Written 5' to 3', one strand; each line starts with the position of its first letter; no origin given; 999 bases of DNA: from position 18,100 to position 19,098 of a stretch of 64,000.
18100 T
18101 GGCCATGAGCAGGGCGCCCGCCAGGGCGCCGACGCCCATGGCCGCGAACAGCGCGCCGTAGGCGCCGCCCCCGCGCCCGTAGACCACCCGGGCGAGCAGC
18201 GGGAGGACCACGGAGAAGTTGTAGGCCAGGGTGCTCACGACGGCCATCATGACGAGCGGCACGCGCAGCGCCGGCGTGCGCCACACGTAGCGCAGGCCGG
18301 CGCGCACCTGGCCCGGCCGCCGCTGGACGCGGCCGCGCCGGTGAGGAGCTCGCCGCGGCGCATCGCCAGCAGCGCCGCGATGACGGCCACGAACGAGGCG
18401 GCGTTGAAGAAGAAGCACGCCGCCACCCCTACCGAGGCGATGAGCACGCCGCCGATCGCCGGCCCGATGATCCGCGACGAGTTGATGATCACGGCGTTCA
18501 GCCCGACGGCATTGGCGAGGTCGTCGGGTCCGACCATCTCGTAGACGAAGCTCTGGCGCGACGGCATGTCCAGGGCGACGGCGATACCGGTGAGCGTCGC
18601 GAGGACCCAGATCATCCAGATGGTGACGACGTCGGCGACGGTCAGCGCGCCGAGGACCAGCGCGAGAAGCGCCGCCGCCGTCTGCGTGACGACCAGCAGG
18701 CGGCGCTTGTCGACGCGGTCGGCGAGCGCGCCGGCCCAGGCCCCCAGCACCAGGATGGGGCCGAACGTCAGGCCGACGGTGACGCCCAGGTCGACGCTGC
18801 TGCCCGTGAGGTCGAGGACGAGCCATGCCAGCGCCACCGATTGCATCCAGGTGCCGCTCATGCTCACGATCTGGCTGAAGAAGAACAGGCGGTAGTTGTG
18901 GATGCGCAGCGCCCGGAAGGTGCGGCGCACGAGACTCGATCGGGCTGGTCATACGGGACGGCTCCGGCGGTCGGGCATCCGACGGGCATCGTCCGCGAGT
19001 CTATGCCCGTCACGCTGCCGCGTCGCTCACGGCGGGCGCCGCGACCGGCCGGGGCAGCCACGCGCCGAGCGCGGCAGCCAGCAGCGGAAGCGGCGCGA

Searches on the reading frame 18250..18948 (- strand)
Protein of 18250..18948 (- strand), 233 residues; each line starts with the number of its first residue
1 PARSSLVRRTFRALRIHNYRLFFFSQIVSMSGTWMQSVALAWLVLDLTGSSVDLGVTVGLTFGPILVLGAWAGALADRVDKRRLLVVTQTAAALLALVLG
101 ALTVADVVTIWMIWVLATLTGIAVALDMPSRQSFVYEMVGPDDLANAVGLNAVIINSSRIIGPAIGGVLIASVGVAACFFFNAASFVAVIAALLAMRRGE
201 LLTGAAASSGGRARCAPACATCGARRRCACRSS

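Call 31: search_protein_families(library=pfam, proteins=[window:18250-18948:-], max_evalue=0.0001)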
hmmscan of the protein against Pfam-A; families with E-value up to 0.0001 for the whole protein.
window:18250-18948:- (233 aa): 2 families
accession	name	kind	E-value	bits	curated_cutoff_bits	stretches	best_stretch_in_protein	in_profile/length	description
PF05977.19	MFS_3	-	5.1e-38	131.2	27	1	10-198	3-191/524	Transmembrane secretion effector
PF07690.21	MFS_1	-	5.5e-20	72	33.4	1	23-198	2-175/347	Major Facilitator Superfamily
